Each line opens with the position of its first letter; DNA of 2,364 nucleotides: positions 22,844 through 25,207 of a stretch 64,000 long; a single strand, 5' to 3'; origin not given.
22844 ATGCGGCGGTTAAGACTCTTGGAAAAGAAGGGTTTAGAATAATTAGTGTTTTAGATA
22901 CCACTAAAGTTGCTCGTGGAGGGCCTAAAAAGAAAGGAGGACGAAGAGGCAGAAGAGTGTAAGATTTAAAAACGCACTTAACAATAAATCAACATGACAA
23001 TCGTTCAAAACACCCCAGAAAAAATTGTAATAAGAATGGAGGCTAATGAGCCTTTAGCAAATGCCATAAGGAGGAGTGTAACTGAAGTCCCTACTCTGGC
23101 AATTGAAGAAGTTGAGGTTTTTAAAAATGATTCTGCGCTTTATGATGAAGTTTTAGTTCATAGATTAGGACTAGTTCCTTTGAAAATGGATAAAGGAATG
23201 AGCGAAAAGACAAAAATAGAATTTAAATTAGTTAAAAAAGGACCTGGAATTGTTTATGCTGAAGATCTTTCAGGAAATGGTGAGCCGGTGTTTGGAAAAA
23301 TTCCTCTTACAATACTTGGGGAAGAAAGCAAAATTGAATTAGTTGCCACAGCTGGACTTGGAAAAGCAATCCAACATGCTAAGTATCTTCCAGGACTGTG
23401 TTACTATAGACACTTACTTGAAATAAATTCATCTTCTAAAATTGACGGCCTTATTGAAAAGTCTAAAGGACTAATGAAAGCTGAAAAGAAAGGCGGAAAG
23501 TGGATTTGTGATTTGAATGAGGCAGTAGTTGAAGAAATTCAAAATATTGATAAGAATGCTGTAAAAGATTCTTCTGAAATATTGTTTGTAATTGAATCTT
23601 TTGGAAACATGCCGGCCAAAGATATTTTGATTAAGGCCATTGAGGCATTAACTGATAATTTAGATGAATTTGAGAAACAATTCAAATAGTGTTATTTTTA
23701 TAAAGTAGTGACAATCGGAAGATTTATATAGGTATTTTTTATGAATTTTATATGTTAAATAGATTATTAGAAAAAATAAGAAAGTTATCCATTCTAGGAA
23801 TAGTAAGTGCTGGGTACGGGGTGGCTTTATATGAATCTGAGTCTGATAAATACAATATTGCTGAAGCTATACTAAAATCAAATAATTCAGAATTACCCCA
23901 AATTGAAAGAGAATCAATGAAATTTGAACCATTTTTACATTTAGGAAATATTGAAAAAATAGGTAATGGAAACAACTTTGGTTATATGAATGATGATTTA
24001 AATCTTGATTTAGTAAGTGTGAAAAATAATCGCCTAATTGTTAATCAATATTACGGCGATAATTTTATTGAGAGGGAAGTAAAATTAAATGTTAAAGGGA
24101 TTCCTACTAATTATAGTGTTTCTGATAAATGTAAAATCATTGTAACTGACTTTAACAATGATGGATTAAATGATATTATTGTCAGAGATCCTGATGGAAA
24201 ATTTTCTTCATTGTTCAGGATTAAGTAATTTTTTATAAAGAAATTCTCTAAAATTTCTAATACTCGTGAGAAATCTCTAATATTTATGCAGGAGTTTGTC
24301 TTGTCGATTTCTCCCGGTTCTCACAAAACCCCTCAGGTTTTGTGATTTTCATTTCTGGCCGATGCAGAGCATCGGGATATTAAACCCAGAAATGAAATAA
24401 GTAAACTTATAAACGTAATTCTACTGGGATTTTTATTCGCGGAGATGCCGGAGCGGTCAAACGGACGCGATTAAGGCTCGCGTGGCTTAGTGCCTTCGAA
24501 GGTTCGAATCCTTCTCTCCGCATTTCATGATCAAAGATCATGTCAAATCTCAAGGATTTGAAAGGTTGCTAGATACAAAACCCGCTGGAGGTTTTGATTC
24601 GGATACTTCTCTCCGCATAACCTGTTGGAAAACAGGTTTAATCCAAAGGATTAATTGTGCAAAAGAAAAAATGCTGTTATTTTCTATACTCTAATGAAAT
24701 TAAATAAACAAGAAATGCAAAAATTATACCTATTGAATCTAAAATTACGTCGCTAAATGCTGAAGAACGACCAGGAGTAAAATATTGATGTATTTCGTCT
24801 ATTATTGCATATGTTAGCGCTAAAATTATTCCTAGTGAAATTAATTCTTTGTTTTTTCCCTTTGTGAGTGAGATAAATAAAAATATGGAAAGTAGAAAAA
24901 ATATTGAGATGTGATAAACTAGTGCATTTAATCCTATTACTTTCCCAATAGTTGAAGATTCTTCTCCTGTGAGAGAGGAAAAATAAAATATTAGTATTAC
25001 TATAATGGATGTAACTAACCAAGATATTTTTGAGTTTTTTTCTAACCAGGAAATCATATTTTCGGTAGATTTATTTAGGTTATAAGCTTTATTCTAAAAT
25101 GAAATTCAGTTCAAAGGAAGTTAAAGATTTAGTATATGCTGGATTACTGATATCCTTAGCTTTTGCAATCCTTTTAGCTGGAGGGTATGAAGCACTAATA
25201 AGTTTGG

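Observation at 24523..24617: Trailer of tRNA-Leu(AAG): two hairpins with compensatory changes relative to the tRNA-Leu(CAA) trailer, ending in a degenerate copy of the tRNA T-loop and 3' end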

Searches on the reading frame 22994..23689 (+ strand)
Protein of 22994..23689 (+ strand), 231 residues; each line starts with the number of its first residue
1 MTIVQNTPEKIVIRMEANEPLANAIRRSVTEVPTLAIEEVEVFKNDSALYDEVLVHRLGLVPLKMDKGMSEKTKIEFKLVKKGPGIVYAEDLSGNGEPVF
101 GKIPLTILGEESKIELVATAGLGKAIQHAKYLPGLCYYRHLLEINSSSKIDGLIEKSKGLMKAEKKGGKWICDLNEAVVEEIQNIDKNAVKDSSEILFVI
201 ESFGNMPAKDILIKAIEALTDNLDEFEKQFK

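Call 14: find_encoding_contigs(protein=window:22994-23689:+, flank=3000, max_places=10)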
Protein window:22994-23689:+ (231 aa): 1 contig read that carries it; 1 place shown.
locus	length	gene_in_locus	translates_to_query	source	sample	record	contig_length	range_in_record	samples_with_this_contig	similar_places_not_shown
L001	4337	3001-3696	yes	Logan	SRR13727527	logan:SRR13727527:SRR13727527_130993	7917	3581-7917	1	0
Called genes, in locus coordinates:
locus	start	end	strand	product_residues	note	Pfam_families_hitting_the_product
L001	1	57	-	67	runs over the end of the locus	-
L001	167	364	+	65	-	-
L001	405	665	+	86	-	PF01157:Ribosomal_L21e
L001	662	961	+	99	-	-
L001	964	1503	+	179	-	PF04919:DUF655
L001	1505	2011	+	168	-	PF00416:Ribosomal_S13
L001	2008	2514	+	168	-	PF01479:S4 (weak)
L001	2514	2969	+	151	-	PF00411:Ribosomal_S11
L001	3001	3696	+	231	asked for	PF01193:RNA_pol_L, PF01000:RNA_pol_A_bac (weak)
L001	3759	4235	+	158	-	-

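Call 15: find_homologous_proteins(query=window:22994-23689:+, max_evalue=1e-20)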
Query window:22994-23689:+ (231 aa): 1454 proteins with E <= 1e-20 among 2664 candidates; the best 120 are listed.
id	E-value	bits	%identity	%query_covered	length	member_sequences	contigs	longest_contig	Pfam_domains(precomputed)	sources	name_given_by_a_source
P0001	1.3e-143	494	100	100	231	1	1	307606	PF01000.32,PF01193.30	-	-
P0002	4.1e-114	398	78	100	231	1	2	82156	PF01000.32,PF01193.30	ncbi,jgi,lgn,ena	-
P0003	8.8e-111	387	76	100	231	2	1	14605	PF01000.32,PF01193.30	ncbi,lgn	-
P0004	1.8e-110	386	74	100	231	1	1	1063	PF01000.32,PF01193.30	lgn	-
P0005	1.1e-109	383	78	98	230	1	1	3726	PF01000.32,PF01193.30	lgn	-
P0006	1.3e-108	380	77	98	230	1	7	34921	PF01000.32,PF01193.30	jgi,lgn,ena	-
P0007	4.4e-106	371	72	100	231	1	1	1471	PF01000.32,PF01193.30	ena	-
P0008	1.0e-105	370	73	100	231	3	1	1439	PF01000.32,PF01193.30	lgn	-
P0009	1.9e-105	369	72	100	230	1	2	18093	PF01000.32,PF01193.30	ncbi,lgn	-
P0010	2.6e-105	369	72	100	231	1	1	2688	PF01000.32,PF01193.30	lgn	-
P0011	4.2e-105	368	74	100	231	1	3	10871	PF01000.32,PF01193.30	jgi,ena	-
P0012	1.1e-103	363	74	100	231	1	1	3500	PF01000.32,PF01193.30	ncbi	-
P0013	2.2e-103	362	71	100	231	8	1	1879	PF01000.32,PF01193.30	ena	-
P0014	2.8e-103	362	72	100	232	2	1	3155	PF01000.32,PF01193.30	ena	-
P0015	5.2e-103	361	71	100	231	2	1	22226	PF01000.32,PF01193.30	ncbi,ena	-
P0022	1.8e-101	356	70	100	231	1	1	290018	PF01000.32,PF01193.30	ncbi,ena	-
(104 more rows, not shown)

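Call 16: find_encoding_contigs(protein=P0002, flank=4000, max_places=4)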
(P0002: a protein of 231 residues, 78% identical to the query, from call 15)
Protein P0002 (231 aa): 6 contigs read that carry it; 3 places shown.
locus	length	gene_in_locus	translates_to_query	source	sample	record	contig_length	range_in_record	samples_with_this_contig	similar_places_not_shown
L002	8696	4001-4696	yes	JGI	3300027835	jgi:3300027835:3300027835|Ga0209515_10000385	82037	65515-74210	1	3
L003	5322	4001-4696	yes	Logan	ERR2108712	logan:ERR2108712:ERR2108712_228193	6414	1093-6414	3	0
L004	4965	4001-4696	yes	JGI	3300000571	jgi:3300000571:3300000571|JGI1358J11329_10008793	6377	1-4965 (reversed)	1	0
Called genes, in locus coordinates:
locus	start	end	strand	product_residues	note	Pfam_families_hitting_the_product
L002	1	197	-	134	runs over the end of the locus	PF00572:Ribosomal_L13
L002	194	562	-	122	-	-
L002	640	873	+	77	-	-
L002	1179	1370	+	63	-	-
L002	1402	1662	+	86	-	PF01157:Ribosomal_L21e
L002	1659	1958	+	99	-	PF03874:RNA_pol_Rpb4 (weak)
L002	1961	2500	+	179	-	PF04919:DUF655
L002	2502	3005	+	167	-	PF00416:Ribosomal_S13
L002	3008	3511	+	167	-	PF01479:S4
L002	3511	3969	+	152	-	PF00411:Ribosomal_S11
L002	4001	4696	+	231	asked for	PF01193:RNA_pol_L, PF01000:RNA_pol_A_bac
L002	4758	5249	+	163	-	PF13517:FG-GAP_3 (weak)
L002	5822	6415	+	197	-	PF02163:Peptidase_M50 (faint)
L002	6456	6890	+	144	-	-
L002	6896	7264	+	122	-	-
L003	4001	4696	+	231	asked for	PF01193:RNA_pol_L, PF01000:RNA_pol_A_bac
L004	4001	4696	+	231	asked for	PF01193:RNA_pol_L, PF01000:RNA_pol_A_bac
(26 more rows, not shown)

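Call 17: find_encoding_contigs(protein=P0003, flank=4000, max_places=4)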
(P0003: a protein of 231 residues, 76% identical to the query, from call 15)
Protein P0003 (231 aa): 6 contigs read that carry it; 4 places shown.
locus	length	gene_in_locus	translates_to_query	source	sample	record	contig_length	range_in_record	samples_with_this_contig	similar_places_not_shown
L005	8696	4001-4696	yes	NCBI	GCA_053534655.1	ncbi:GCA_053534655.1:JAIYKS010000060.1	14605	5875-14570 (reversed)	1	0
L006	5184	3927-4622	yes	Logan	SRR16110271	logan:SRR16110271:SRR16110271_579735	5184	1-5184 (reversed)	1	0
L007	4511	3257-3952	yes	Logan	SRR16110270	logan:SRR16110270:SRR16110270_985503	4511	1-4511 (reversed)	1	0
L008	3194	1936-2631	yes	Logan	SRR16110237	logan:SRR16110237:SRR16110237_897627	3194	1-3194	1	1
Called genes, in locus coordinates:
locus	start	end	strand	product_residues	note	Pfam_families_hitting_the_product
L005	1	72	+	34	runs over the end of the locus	?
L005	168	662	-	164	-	-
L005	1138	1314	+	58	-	-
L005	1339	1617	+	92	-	PF01157:Ribosomal_L21e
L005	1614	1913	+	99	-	PF03874:RNA_pol_Rpb4 (faint)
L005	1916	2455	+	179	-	PF04919:DUF655, PF14579:HHH_6 (faint)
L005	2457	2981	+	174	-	PF00416:Ribosomal_S13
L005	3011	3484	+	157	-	PF01479:S4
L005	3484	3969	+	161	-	PF00411:Ribosomal_S11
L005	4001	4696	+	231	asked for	PF01000:RNA_pol_A_bac, PF01193:RNA_pol_L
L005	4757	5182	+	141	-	-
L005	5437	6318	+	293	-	-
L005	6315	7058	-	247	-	PF01026:TatD_DNase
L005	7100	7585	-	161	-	-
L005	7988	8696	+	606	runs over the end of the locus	-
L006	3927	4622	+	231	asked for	PF01000:RNA_pol_A_bac, PF01193:RNA_pol_L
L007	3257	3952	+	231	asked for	PF01000:RNA_pol_A_bac, PF01193:RNA_pol_L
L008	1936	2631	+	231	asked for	PF01000:RNA_pol_A_bac, PF01193:RNA_pol_L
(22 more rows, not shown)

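Call 18: find_encoding_contigs(protein=P0006, flank=4000, max_places=4)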
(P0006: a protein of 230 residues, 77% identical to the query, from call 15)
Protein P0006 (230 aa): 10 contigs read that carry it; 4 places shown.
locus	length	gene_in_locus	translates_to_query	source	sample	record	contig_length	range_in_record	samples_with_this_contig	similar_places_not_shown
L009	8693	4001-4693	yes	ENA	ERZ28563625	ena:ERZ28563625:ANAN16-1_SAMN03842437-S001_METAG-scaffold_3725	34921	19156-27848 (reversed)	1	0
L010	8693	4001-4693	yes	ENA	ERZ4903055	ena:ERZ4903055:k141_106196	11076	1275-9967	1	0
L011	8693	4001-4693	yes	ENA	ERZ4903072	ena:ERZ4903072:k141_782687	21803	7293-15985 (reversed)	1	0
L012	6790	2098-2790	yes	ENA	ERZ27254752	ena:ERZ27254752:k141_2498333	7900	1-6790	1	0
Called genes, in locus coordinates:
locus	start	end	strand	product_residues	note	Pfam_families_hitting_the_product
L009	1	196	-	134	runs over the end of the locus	PF00572:Ribosomal_L13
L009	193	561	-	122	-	-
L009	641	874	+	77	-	-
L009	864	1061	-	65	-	-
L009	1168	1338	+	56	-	-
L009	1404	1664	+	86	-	PF01157:Ribosomal_L21e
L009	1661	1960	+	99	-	-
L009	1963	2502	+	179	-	PF04919:DUF655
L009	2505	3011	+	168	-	PF00416:Ribosomal_S13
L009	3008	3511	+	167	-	PF01479:S4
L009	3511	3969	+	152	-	PF00411:Ribosomal_S11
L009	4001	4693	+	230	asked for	PF01193:RNA_pol_L, PF01000:RNA_pol_A_bac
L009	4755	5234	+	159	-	-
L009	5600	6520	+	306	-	-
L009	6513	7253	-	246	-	PF01026:TatD_DNase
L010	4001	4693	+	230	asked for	PF01193:RNA_pol_L, PF01000:RNA_pol_A_bac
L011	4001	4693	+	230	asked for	PF01193:RNA_pol_L, PF01000:RNA_pol_A_bac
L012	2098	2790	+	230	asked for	PF01193:RNA_pol_L, PF01000:RNA_pol_A_bac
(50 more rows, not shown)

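Call 26: find_encoding_contigs(protein=P0009, flank=3000, max_places=2)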
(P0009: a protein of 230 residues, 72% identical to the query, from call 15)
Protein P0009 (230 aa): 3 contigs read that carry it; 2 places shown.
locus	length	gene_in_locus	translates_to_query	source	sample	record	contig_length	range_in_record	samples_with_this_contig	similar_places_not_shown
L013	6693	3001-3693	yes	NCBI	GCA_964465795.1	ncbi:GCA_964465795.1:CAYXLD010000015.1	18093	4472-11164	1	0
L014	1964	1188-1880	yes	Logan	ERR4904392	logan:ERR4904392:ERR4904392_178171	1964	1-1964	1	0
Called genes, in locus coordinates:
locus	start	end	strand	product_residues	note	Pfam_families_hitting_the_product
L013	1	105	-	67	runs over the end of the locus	-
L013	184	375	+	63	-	-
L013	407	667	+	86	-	PF01157:Ribosomal_L21e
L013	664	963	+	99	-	-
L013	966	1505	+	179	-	PF04919:DUF655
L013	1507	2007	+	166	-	PF00416:Ribosomal_S13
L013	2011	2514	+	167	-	PF01479:S4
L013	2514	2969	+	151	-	PF00411:Ribosomal_S11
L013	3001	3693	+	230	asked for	PF01193:RNA_pol_L, PF01000:RNA_pol_A_bac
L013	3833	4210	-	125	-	PF04892:VanZ-LLP1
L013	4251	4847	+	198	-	PF02163:Peptidase_M50 (faint)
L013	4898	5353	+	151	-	PF00127:Copper-bind (weak)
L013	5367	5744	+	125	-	-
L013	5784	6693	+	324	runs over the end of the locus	PF00294:PfkB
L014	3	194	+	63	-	?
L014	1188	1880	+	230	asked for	PF01193:RNA_pol_L, PF01000:RNA_pol_A_bac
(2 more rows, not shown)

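Call 27: find_encoding_contigs(protein=P0011, flank=3000, max_places=2)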
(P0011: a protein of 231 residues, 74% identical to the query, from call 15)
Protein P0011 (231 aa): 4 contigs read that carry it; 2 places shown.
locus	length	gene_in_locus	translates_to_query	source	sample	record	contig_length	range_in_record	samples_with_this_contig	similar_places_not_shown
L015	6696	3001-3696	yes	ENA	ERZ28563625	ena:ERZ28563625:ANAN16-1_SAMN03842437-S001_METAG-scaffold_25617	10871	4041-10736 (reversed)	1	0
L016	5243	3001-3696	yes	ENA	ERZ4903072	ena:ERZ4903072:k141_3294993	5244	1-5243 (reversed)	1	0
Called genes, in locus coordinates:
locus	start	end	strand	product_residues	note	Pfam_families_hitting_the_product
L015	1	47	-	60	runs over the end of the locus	?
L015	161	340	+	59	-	-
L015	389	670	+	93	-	PF01157:Ribosomal_L21e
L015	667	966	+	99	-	-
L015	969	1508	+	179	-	PF04919:DUF655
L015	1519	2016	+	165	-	PF00416:Ribosomal_S13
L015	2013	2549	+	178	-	PF01479:S4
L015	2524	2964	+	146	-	PF00411:Ribosomal_S11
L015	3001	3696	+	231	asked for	PF01193:RNA_pol_L, PF01000:RNA_pol_A_bac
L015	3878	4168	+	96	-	PF01909:NTP_transf_2, PF18765:Polbeta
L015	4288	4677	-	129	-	PF04892:VanZ-LLP1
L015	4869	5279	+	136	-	-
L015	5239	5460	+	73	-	-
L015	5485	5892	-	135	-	PF10130:PIN_2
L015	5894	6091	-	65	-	-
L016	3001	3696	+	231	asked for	PF01193:RNA_pol_L, PF01000:RNA_pol_A_bac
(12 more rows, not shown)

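Call 28: find_encoding_contigs(protein=P0015, flank=3000, max_places=2)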
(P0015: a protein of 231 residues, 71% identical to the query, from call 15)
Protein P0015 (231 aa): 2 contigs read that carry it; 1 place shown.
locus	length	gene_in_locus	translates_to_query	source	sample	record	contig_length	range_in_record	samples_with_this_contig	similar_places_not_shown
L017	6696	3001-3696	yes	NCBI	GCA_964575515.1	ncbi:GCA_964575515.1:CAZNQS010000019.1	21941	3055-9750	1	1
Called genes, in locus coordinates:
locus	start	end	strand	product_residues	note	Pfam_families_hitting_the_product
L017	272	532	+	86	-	-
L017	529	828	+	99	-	-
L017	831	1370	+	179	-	PF04919:DUF655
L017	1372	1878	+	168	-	PF00416:Ribosomal_S13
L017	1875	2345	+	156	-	PF01479:S4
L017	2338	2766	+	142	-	PF00411:Ribosomal_S11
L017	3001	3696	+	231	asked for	PF01193:RNA_pol_L, PF01000:RNA_pol_A_bac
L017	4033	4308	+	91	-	-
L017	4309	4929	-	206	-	-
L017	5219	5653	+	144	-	-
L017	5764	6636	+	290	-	-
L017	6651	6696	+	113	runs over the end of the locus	-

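Call 29: find_encoding_contigs(protein=P0022, flank=3000, max_places=2)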
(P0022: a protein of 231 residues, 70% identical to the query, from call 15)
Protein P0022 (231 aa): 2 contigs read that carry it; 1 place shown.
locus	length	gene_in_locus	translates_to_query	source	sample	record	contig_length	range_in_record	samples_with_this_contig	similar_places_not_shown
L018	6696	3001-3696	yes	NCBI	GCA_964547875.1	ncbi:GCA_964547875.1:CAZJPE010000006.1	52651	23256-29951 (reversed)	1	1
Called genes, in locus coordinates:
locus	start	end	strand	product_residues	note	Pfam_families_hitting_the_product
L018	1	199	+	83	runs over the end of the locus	PF01157:Ribosomal_L21e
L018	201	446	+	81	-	-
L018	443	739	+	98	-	-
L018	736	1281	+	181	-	PF04919:DUF655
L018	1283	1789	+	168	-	PF00416:Ribosomal_S13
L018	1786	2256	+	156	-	PF01479:S4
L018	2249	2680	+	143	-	PF00411:Ribosomal_S11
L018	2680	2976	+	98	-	-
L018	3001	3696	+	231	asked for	PF01193:RNA_pol_L, PF01000:RNA_pol_A_bac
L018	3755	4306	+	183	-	PF01936:NYN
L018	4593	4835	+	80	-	PF15919:HicB_lk_antitox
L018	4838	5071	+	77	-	PF07927:HicA_toxin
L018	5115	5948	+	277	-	-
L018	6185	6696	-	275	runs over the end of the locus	PF01978:TrmB, PF11495:TrmB_EBD_N (weak)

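Call 37: find_related_loci(query=A1, collection=genome_contigs, flank=4000)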
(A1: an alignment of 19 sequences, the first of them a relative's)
Query A1 (231 aa) in genome_contigs; peptide patterns used: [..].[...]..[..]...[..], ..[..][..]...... (x = any residue, [..] = any of these).
599 stretches matched a pattern (row limit reached: there are more); 588 encode a relative of the query (tblastn E <= 1e-3); the best 80 are kept; 80 distinct loci.
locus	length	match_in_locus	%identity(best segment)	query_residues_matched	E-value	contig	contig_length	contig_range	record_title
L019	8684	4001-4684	78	1-228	6e-120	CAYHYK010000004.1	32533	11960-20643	MAG TPA_asm: Candidatus Woesearchaeota archaeon isolate ERP119705_co17_376 genome assembly, contig: NODE_1418_length_325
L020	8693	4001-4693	70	1-231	2e-109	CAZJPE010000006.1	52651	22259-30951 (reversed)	MAG TPA_asm: Candidatus Woesearchaeota archaeon isolate SRP178908_co2_70 genome assembly, contig: NODE_122_length_52651_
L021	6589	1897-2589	69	1-231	2e-107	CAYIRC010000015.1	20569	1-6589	MAG TPA_asm: Candidatus Woesearchaeota archaeon isolate ERP119705_co3_277 genome assembly, contig: NODE_2963_length_2056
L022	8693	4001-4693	66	1-231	6e-105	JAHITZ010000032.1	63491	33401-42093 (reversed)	MAG: Nanoarchaeota archaeon isolate MM_PC_MetaG.mb.229 MM_PC_MetaG.mb.229_k141_793107, whole genome shotgun sequence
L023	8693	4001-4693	66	1-231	2e-104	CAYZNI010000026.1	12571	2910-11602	MAG TPA_asm: Candidatus Woesearchaeota archaeon isolate SRP173033_co2_255 genome assembly, contig: NODE_2498_length_1257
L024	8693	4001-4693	63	1-231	6e-104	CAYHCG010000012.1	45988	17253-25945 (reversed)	MAG TPA_asm: Candidatus Woesearchaeota archaeon isolate ERP119705_co10_239 genome assembly, contig: NODE_543_length_4598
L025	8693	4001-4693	65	1-231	2e-103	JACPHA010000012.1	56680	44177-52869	MAG: Candidatus Pacearchaeota archaeon isolate NC_groundwater_402_Ag_B-0.1um_34_21 GD18-4_B1_scaffold_972987, whole geno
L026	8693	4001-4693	65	1-231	2e-103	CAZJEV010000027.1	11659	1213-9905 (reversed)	MAG TPA_asm: Candidatus Woesearchaeota archaeon isolate SRP269290_co4_244 genome assembly, contig: NODE_4172_length_1165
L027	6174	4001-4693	66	1-231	8e-103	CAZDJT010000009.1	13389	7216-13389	MAG TPA_asm: Candidatus Woesearchaeota archaeon isolate ERP125453_co1_525 genome assembly, contig: NODE_4997_length_1338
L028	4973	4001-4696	63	1-231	2e-100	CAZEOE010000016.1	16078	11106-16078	MAG TPA_asm: Candidatus Woesearchaeota archaeon isolate SRP329715_co1_212 genome assembly, contig: NODE_5441_length_1607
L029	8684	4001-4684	67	1-228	8e-101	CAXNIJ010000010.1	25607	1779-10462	MAG: Candidatus Pacearchaeota archaeon isolate MaH-04nov19-88 genome assembly, contig: MaH-04nov19-C4690, whole genome s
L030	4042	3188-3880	62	1-231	3e-101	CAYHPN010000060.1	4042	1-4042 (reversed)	MAG TPA_asm: Candidatus Woesearchaeota archaeon isolate ERP119705_co14_220 genome assembly, contig: NODE_47080_length_40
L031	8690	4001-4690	65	1-231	1e-100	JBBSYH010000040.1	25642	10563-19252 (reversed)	MAG: Nanoarchaeota archaeon isolate H51-bin114_1 H51_bin114_1_000000000040, whole genome shotgun sequence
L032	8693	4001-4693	65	1-231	1e-100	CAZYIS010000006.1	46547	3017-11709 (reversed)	MAG TPA_asm: Candidatus Woesearchaeota archaeon isolate SRP142039_co2_64 genome assembly, contig: NODE_231_length_46547_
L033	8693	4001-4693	67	1-231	2e-100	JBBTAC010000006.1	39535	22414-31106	MAG: Nanoarchaeota archaeon isolate H41-bin062_1 H41_bin062_1_000000000006, whole genome shotgun sequence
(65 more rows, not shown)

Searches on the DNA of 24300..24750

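Call 8: search_rna_families(source=window, start=24300, end=24750, threshold=evalue, max_evalue=10, show_alignments=3)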
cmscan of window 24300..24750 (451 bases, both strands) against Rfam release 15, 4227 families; matches with E-value up to 10: 6.
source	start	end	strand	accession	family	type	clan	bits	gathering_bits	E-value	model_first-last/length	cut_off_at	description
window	24439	24522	+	RF00005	tRNA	Gene; tRNA;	CL00001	52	29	2e-10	1-71/71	no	tRNA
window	24487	24520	-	RF04351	Plastid-psbl-rps4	Cis-reg;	-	22.7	68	0.019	1-53/53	no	Plastid-psbl-rps4 3UTR RNA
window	24439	24523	-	RF04354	Plastid-ycf2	Cis-reg;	-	22.1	65.7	0.037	1-75/75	no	Plastid-ycf2 5UTR RNA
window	24659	24685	-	RF00489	ctRNA_p42d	Gene; antisense;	-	20.3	50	0.075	1-46/46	no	ctRNA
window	24545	24564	-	RF01354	CRISPR-DR45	Gene; CRISPR;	-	19.7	37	0.85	1-24/24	no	CRISPR RNA direct repeat element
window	24423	24563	+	RF02223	sX4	Gene; sRNA;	-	15.9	70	0.44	1-167/167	no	Proteobacterial sRNA sX4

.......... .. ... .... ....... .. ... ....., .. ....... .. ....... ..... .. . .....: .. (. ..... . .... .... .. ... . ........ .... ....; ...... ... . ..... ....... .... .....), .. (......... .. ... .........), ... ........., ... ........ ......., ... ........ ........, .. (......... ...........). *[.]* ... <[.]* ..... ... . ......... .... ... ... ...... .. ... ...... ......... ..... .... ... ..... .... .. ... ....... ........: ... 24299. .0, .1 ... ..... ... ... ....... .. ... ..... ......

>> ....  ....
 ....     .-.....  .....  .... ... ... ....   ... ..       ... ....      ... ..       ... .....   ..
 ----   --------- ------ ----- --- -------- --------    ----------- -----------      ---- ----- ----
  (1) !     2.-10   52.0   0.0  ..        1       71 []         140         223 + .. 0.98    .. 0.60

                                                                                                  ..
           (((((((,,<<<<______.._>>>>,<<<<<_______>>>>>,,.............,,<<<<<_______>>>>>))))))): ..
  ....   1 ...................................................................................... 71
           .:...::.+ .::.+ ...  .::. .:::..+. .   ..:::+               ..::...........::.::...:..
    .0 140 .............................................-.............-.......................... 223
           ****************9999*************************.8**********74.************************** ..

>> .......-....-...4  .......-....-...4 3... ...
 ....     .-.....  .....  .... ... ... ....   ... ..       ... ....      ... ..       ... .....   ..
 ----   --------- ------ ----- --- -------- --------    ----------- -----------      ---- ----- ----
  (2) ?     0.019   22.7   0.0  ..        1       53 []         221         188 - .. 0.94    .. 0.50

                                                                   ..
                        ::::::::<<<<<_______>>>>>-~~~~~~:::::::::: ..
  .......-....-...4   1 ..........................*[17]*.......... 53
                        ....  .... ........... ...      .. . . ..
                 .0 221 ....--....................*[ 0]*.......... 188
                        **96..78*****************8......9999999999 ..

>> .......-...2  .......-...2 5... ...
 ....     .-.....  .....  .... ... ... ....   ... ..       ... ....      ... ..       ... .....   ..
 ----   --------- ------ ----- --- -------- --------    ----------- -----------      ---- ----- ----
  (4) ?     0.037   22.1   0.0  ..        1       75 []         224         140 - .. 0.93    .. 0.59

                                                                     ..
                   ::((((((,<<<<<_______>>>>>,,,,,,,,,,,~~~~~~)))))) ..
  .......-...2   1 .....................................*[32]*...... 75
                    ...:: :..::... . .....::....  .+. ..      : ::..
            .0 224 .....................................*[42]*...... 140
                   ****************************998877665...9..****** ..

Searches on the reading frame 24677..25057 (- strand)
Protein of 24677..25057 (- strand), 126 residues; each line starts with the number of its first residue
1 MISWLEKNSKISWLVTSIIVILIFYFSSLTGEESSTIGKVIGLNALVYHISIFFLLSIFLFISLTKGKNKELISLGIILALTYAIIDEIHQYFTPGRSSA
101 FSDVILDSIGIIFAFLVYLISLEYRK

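Call 66: find_encoding_contigs(protein=window:24677-25057:-, flank=2500, max_places=10)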
Protein window:24677-25057:- (126 aa): 1 contig read that carries it; 1 place shown.
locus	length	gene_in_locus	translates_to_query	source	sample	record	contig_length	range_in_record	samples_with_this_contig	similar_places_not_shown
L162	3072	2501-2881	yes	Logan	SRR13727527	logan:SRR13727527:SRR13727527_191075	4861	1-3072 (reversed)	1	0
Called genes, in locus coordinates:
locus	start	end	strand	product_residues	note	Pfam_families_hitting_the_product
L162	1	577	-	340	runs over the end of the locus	PF00294:PfkB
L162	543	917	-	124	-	-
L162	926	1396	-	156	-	-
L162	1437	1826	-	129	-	-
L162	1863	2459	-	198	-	PF02163:Peptidase_M50 (weak)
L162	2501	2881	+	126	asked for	PF04892:VanZ-LLP1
